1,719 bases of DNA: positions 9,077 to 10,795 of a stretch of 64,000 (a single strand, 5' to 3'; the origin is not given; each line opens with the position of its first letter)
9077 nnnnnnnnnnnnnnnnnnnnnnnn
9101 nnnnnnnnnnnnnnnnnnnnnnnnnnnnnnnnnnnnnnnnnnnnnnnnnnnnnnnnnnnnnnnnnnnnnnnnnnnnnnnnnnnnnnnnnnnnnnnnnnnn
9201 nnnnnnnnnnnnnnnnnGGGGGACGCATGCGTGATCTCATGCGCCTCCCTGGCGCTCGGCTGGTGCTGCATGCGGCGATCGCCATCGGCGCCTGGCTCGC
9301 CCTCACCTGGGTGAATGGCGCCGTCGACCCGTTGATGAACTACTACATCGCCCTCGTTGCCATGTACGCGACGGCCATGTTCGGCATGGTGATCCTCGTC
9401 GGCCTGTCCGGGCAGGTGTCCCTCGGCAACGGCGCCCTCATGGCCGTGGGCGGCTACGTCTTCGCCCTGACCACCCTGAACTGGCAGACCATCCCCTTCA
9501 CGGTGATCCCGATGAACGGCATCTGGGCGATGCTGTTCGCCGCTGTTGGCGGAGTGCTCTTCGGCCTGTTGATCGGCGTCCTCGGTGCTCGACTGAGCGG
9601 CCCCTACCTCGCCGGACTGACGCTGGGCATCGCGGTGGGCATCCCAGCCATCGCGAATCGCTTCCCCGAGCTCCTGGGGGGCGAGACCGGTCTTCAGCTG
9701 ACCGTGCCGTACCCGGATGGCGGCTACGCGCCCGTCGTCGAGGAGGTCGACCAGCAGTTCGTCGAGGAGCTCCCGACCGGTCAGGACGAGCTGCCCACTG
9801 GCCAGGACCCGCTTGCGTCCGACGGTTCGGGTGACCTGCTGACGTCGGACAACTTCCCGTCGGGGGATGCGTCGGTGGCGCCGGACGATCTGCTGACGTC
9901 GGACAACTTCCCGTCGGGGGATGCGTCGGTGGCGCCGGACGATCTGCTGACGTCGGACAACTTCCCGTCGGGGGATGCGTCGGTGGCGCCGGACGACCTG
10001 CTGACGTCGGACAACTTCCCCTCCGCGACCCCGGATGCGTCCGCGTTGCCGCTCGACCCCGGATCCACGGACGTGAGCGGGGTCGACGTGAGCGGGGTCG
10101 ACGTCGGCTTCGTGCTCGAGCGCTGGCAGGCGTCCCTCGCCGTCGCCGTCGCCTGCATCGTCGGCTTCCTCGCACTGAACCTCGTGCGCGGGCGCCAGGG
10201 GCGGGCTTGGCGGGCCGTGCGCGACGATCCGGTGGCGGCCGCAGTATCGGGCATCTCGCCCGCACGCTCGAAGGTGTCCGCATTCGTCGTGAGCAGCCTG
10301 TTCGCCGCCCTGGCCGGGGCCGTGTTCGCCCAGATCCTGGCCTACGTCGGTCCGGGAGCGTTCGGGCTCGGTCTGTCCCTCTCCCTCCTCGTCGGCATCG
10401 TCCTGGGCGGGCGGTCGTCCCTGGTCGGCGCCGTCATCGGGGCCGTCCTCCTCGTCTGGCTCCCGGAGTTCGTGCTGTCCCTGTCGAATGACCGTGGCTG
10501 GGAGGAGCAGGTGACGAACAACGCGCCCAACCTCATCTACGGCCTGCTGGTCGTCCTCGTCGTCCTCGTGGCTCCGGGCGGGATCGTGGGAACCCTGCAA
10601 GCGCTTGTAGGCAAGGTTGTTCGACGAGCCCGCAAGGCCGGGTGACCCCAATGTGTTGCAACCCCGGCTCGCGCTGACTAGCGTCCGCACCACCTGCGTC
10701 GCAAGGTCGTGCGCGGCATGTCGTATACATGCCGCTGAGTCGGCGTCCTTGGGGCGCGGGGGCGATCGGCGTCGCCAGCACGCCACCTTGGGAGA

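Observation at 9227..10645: LivM-type permease interrupted by an acidic disordered insertion of about 135 residues built from perfect DNA tandem repeats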

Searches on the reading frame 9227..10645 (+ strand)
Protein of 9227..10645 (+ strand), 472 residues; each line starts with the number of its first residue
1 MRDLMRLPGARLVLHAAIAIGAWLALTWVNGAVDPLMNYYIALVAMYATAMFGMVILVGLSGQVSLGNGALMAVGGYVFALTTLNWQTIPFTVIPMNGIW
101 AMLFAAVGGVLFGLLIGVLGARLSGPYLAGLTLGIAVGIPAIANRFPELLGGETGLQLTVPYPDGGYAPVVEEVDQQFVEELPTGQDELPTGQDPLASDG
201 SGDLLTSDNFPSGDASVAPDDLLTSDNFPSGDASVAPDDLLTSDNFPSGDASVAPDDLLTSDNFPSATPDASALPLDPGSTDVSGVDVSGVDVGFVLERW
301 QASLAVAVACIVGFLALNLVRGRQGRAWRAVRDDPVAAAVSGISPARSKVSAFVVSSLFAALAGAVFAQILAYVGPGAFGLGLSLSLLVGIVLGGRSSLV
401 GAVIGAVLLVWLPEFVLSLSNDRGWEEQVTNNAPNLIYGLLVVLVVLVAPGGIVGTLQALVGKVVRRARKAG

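Call 3: search_protein_families(library=pfam, proteins=[window:9227-10645:+])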
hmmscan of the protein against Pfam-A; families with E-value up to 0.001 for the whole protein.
window:9227-10645:+ (472 aa): 1 family
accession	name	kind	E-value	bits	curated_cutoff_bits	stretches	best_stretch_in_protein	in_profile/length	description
PF02653.21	BPD_transp_2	-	1.4e-29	103.6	26.8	2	296-445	135-268/269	Branched-chain amino acid transport system / permease component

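Call 5: find_homologous_proteins(query=window:9227-10642:+)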
Query window:9227-10642:+ (472 aa): 1678 proteins with E <= 0.001 among 8000 candidates; the best 120 are listed.
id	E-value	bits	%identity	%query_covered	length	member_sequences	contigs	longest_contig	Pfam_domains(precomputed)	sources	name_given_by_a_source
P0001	3.4e-297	1004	100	100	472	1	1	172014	PF02653.22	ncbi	-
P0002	4.1e-236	803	81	100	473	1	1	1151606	PF02653.22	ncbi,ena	-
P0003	2.5e-228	777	77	100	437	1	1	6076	PF02653.22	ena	-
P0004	1.1e-225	768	84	92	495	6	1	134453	PF02653.22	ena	-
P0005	1.9e-225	767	80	100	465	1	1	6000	PF02653.22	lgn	-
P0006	2.5e-224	764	78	100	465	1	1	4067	PF02653.22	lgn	-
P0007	5.5e-224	763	78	100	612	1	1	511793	PF02653.22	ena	-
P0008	8.6e-224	762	75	100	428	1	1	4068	PF02653.22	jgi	jgi:ABC-type branched-subunit amino acid transport system permease subunit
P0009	2.2e-222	757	79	100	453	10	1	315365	PF02653.22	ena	-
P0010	5.0e-222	756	78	100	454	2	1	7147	PF02653.22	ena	-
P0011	2.3e-221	754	78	100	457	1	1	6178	PF02653.22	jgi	jgi:ABC-type branched-subunit amino acid transport system permease subunit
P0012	4.0e-221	753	75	100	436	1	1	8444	PF02653.22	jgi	jgi:ABC-type branched-subunit amino acid transport system permease subunit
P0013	5.7e-221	753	78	100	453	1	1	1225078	PF02653.22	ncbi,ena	-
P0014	1.7e-220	751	78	100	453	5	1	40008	PF02653.22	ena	-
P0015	2.6e-220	750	78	100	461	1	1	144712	PF02653.22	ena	-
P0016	1.7e-219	748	78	100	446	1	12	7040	PF02653.22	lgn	-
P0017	4.0e-219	747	78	100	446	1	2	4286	PF02653.22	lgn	-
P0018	4.3e-219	746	77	98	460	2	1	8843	PF02653.22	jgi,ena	jgi:ABC-type branched-subunit amino acid transport system permease subunit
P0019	9.1e-219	745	74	100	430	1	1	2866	PF02653.22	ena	-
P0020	1.7e-218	744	78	100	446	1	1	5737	PF02653.22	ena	-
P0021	1.7e-218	744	79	100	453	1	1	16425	PF02653.22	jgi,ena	-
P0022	7.8e-218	742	78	100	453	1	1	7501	PF02653.22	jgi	jgi:ABC-type branched-subunit amino acid transport system permease subunit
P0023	9.5e-218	742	77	100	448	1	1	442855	PF02653.22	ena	-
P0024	4.2e-217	740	73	100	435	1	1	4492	PF02653.22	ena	-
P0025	2.1e-216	738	77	100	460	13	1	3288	PF02653.22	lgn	-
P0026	5.8e-216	736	76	99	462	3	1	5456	PF02653.22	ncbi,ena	-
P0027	2.7e-214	731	76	100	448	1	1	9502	PF02653.22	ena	-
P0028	5.6e-213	726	74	100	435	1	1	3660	PF02653.22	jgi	jgi:ABC-type branched-subunit amino acid transport system permease subunit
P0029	2.2e-212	724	74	99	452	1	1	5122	PF02653.22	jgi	jgi:ABC-type branched-subunit amino acid transport system permease subunit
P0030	1.5e-211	722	74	100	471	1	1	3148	PF02653.22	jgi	jgi:ABC-type branched-subunit amino acid transport system permease subunit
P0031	4.7e-211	720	74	99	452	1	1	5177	PF02653.22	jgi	jgi:ABC-type branched-subunit amino acid transport system permease subunit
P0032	2.8e-210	717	76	100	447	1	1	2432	PF02653.22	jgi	jgi:ABC-type branched-subunit amino acid transport system permease subunit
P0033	9.2e-210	716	76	100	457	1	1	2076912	PF02653.22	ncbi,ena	-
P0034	4.0e-209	714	75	100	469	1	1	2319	PF02653.22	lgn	-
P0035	1.6e-208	712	75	100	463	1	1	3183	PF02653.22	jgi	jgi:ABC-type branched-subunit amino acid transport system permease subunit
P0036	4.9e-207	707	74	100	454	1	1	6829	PF02653.22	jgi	jgi:ABC-type branched-subunit amino acid transport system permease subunit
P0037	1.0e-206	706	74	100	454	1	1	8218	PF02653.22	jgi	jgi:ABC-type branched-subunit amino acid transport system permease subunit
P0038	1.8e-206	705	72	100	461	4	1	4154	PF02653.22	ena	-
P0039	4.0e-206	704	74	99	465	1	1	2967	PF02653.22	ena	-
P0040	7.5e-206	703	73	99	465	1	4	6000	PF02653.22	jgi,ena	-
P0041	2.9e-203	694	73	100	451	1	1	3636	PF02653.22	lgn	-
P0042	5.6e-203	693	72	99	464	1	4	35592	PF02653.22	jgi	jgi:ABC-type branched-subunit amino acid transport system permease subunit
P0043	8.6e-203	693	72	99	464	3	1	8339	PF02653.22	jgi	jgi:ABC-type branched-subunit amino acid transport system permease subunit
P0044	2.0e-201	688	71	99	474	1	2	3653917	PF02653.22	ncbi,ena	-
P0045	4.6e-201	687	70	100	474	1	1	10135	PF02653.22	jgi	-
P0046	8.2e-201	686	72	100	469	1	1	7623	PF02653.22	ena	-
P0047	2.2e-200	685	68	99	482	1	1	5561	PF02653.22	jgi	jgi:ABC-type branched-subunit amino acid transport system permease subunit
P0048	3.0e-200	684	72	99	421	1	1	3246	PF02653.22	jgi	jgi:branched-chain amino acid transport system permease protein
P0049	3.9e-199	681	71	100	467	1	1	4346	PF02653.22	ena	-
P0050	4.5e-199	680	71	99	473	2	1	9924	PF02653.22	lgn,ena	-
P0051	6.2e-198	677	71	100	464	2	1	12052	PF02653.22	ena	-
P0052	6.5e-198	677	71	98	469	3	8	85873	PF02653.22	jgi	jgi:ABC-type branched-subunit amino acid transport system permease subunit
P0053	1.0e-196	673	66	100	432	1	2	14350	PF02653.22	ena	-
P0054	9.2e-195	666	69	99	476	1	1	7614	PF02653.22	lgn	-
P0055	1.4e-194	666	71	99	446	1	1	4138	PF02653.22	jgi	jgi:ABC-type branched-subunit amino acid transport system permease subunit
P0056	6.6e-194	663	70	98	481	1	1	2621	PF02653.22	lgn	-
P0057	6.8e-194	663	71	99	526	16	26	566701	PF02653.22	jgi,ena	-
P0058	9.1e-194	663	71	99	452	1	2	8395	PF02653.22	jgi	jgi:ABC-type branched-subunit amino acid transport system permease subunit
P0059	1.7e-192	659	72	99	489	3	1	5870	PF02653.22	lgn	-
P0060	4.3e-192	657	65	100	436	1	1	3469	PF02653.22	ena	-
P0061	4.7e-192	657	71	99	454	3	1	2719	PF02653.22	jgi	jgi:ABC-type branched-subunit amino acid transport system permease subunit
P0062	8.2e-191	653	70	98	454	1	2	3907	PF02653.22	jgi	jgi:ABC-type branched-subunit amino acid transport system permease subunit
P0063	1.5e-190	652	71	100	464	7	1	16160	PF02653.22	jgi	-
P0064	1.9e-190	652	70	99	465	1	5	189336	PF02653.22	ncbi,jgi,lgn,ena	ncbi:MAG: branched-chain amino acid ABC transporter permease [Actinomycetes bacterium]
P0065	6.8e-190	650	67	100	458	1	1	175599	PF02653.22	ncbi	-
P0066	1.1e-189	649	70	99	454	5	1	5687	PF02653.22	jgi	jgi:ABC-type branched-subunit amino acid transport system permease subunit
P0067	3.6e-189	648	71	100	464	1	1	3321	PF02653.22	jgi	-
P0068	1.2e-188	646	70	99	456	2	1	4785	PF02653.22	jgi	jgi:ABC-type branched-subunit amino acid transport system permease subunit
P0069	7.5e-188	643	70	100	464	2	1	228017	PF02653.22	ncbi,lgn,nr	ncbi:MAG: hypothetical protein GC156_05180 [Actinomycetales bacterium]|nr:hypothetical protein [Acti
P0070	9.9e-188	643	67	100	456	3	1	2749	PF02653.22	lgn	-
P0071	1.2e-187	643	69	99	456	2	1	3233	PF02653.22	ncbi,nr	ncbi:MAG: branched-chain amino acid ABC transporter permease [bacterium]|nr:branched-chain amino aci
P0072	6.6e-186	637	69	100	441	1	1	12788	PF02653.22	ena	-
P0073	1.1e-185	636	69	96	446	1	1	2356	PF02653.22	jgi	jgi:ABC-type branched-subunit amino acid transport system permease subunit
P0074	1.6e-185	636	69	100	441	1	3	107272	PF02653.22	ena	-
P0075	1.0e-184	633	65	100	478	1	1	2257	PF02653.22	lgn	-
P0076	1.2e-184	633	69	99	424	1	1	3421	PF02653.22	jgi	-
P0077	8.9e-184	630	69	100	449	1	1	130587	PF02653.22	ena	-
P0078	3.5e-183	628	69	100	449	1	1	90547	PF02653.22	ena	-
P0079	1.2e-182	626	69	100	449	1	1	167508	PF02653.22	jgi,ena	-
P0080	1.3e-182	626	68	100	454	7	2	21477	PF02653.22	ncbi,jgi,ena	jgi:ABC-type branched-subunit amino acid transport system permease subunit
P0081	5.2e-182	624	69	99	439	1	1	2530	PF02653.22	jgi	jgi:ABC-type branched-subunit amino acid transport system permease subunit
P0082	8.0e-182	624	67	99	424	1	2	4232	PF02653.22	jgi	jgi:ABC-type branched-subunit amino acid transport system permease subunit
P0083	9.6e-182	623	69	99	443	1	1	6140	PF02653.22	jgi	jgi:ABC-type branched-subunit amino acid transport system permease subunit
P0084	9.9e-182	623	66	97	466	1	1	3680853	PF02653.22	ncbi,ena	-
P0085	1.3e-181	623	66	99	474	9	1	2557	PF02653.22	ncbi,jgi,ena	jgi:ABC-type branched-subunit amino acid transport system permease subunit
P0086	2.2e-181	622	66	100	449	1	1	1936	PF02653.22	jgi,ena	jgi:ABC-type branched-subunit amino acid transport system permease subunit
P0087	3.9e-181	621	64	100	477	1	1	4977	PF02653.22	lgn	-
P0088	5.5e-181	621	66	100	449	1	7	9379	PF02653.22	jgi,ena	jgi:ABC-type branched-subunit amino acid transport system permease subunit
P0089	6.7e-181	621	66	100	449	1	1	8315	PF02653.22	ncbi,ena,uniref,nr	ncbi:MAG: hypothetical protein F2840_15830 [Actinobacteria bacterium]|uniref:Unannotated protein n=1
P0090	6.7e-181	620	67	100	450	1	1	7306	PF02653.22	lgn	-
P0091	1.2e-180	620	69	96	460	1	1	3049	PF02653.22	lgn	-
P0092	1.3e-180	620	67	99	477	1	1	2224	PF02653.22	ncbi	-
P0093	1.4e-180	619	68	99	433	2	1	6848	PF02653.22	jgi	jgi:ABC-type branched-subunit amino acid transport system permease subunit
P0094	1.9e-180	619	66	100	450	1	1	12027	PF02653.22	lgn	-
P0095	2.5e-180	619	66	100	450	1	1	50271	PF02653.22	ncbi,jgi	jgi:ABC-type branched-subunit amino acid transport system permease subunit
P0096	2.6e-180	619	66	100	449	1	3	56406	PF02653.22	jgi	jgi:ABC-type branched-subunit amino acid transport system permease subunit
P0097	2.7e-180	619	70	95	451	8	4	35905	PF02653.22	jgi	jgi:ABC-type branched-subunit amino acid transport system permease subunit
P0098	3.6e-180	618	66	100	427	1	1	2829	PF02653.22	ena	-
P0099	1.3e-179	616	69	99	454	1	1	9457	PF02653.22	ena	-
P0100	1.4e-179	616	66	100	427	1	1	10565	PF02653.22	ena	-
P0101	1.5e-179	616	66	100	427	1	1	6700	PF02653.22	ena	-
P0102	2.4e-179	615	66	100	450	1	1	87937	PF02653.22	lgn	-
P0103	2.7e-179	615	66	99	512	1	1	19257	PF02653.22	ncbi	-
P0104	4.6e-179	614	66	99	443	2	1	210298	PF02653.22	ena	-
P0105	1.4e-178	613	68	97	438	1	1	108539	PF02653.22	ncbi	ncbi:MAG: branched-chain amino acid ABC transporter permease [Candidatus Nanopelagicales bacterium]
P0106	2.1e-178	612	69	99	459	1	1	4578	PF02653.22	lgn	-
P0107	2.3e-178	612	66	99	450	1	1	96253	PF02653.22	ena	-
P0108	3.7e-178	611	66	100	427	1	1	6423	PF02653.22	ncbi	-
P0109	3.7e-178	611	66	99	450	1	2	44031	PF02653.22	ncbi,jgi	jgi:ABC-type branched-subunit amino acid transport system permease subunit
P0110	4.3e-178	611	65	100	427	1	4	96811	PF02653.22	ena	-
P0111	6.9e-178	611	65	100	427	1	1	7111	PF02653.22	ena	-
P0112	9.2e-178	610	68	99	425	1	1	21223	PF02653.22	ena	-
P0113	1.1e-177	610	69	100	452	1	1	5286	PF02653.22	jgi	jgi:ABC-type branched-subunit amino acid transport system permease subunit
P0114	1.2e-177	610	65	100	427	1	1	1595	PF02653.22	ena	-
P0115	1.5e-177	609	65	99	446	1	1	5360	PF02653.22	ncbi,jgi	jgi:ABC-type branched-subunit amino acid transport system permease subunit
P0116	2.1e-177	609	65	100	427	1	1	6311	PF02653.22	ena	-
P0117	3.4e-177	608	65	100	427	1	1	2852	PF02653.22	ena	-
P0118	4.1e-177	608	65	100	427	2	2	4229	PF02653.22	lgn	-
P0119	4.7e-177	608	65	100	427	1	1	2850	PF02653.22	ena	-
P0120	5.4e-177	608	65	100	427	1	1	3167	PF02653.22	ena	-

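Call 6: search_solved_structures(query=window:9227-10642:+, max_evalue=0.01, show_alignments=2)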
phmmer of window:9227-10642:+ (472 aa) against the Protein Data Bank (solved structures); distinct sequences matched with E-value up to 0.01: 0.

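Call 10: find_encoding_contigs(protein=P0001, flank=3000, max_places=3)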
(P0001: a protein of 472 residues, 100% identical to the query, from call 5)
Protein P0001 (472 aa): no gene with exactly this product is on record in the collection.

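Call 12: find_related_loci(query=A1, collection=genome_contigs, flank=6000)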
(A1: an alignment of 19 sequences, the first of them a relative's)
Query A1 (472 aa) in genome_contigs; peptide patterns used: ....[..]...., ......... (x = any residue, [..] = any of these).
158 stretches matched a pattern; 137 encode a relative of the query (tblastn E <= 1e-3); the best 80 are kept; 80 distinct loci.
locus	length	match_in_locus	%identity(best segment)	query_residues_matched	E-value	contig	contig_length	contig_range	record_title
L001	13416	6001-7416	83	1-471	0e+0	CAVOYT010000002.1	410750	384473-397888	MAG: uncultured bacterium isolate MFD09779.bin.2.190 genome assembly, contig: contig_13873, whole genome shotgun sequenc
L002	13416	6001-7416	81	1-471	0e+0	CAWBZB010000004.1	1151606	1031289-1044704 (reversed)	MAG: uncultured bacterium isolate MFD09779.bin.1.334 genome assembly, contig: contig_18611, whole genome shotgun sequenc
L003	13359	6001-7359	78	1-472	0e+0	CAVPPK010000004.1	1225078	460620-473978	MAG: uncultured bacterium isolate MFD09848.bin.2.19 genome assembly, contig: contig_2038, whole genome shotgun sequence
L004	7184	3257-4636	76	1-472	0e+0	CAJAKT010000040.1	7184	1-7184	uncultured bacterium isolate Loc090907-6m_bin-560 genome assembly, contig: bin-560:040/616, whole genome shotgun sequenc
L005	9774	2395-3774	76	1-472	0e+0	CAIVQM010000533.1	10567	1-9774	uncultured bacterium isolate Kiruna3_bin-1975 genome assembly, contig: bin-1975:533/535, whole genome shotgun sequence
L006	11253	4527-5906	75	1-472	0e+0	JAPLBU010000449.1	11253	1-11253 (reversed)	MAG: Actinomycetota bacterium isolate LacPavin_0818_WC45_MAG_67_6 LacPavin_0818_WC45_scaffold_254986, whole genome shotg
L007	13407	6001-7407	73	1-469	0e+0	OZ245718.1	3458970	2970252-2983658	MAG: Actinomycetes bacterium isolate 5592b777-cc2b-40d4-8203-2b0c8ee3f119 genome assembly, chromosome: 1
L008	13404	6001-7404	71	1-469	0e+0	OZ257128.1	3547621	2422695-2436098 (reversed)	MAG: Actinomycetes bacterium isolate a64d84fb-41c3-4246-938b-28fa759d90e4 genome assembly, chromosome: 1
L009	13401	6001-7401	70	1-469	0e+0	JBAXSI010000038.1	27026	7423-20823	MAG: Actinomycetes bacterium isolate ELA605 MAG605_38, whole genome shotgun sequence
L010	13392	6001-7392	70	1-472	3e-176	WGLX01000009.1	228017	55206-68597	MAG: Actinomycetales bacterium isolate RI_321 c_000000166299, whole genome shotgun sequence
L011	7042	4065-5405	66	1-470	9e-171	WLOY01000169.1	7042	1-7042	MAG: Actinomycetota bacterium isolate UFOp-RH-23may17-797 RH-23may17-797-c169, whole genome shotgun sequence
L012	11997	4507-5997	71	1-466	3e-169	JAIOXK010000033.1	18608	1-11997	MAG: Candidatus Nanopelagicales bacterium isolate Tobar13.5m-G2 Tobar13-5m-C3349, whole genome shotgun sequence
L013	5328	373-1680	66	1-471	3e-172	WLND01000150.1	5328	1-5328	MAG: Actinomycetota bacterium isolate UFOp-RH-23may17-1143 RH-23may17-1143-c150, whole genome shotgun sequence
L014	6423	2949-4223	66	1-470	2e-169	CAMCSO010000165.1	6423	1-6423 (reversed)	MAG: Bifidobacterium breve isolate MoE-02may19-65 genome assembly, contig: MoE-02may19-C28808, whole genome shotgun sequ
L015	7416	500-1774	65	1-470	3e-167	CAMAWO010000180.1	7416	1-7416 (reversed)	MAG: Bifidobacterium breve isolate MaH-09apr19-236 genome assembly, contig: MaH-09apr19-C24731, whole genome shotgun seq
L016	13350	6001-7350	66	1-459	6e-167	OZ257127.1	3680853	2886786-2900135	MAG: Actinomycetes bacterium isolate a9ccef48-db57-4dbf-8a87-581e90263f54 genome assembly, chromosome: 1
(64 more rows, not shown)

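Call 29: predict_structure(alignment_id=A2)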
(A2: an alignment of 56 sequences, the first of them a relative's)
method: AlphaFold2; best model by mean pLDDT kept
length: 472 residues; sequences in the alignment: 56
mean_pLDDT: 59.4   pTM: 0.48
mean pLDDT of the five models: 59.4, 58.2, 56.6, 54.4, 52.3
residues with pLDDT >= 90: 3; 70-90: 134; 50-70: 174; < 50: 161
segments of 3 or more residues with pLDDT < 50: 151-207, 209-243, 245-259, 263-295, 322-332, 336-338
pLDDT, mean of each block of 10 residues (from residue 1): 71 84 84 70 64 57 60 75 75 82 84 81 69 65 62 42 38 38 38 34 42 37 42 39 42 46 45 37 46 52 70 69 46 49 61 76 72 56 56 52 63 67 65 63 64 70 88 79
secondary structure, 60 per line:
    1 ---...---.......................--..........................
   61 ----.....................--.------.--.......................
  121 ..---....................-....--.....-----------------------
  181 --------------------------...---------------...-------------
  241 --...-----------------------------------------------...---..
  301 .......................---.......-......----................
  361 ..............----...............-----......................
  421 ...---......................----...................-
elements in order: H10-32 H35-60 H65-85 H98-122 H126-145 H147-150 H153-157 H299-323 H327-333 H335-340 H345-374 H379-393 H399-423 H427-448 H453-471

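Call 38: search_protein_families(library=ncbifam, proteins=[window:9227-10642:+], max_evalue=0.00001)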
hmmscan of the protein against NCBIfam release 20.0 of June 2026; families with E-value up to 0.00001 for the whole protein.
window:9227-10642:+ (472 aa): 7 families
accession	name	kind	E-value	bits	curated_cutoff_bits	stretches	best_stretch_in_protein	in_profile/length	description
NF008450.0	PRK11301.1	subfamily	2.2e-27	96.5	366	2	304-454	267-406/418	high-affinity branched-chain amino acid ABC transporter permease LivM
TIGR03408.1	urea_trans_UrtC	equivalog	1.2e-19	71.2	296.2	1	305-455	172-312/313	urea ABC transporter permease subunit UrtC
TIGR03727.1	urea_t_UrtC_arc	equivalog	3e-13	49.4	575.55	1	300-465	193-349/369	urea ABC transporter, permease protein UrtC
TIGR03409.1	urea_trans_UrtB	equivalog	3.5e-09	36.7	250.3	1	305-453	149-285/291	urea ABC transporter permease subunit UrtB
NF011961.0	PRK15432.1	equivalog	6.4e-09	35.5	388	1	306-451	164-305/344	autoinducer 2 ABC transporter permease LsrC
NF008011.0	PRK10740.1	equivalog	3.2e-08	33.6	379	1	307-456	161-302/308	high-affinity branched-chain amino acid ABC transporter permease LivH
TIGR03622.1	urea_t_UrtB_arc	equivalog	2.5e-06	27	374.25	0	305-411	140-243/284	urea ABC transporter, permease protein UrtB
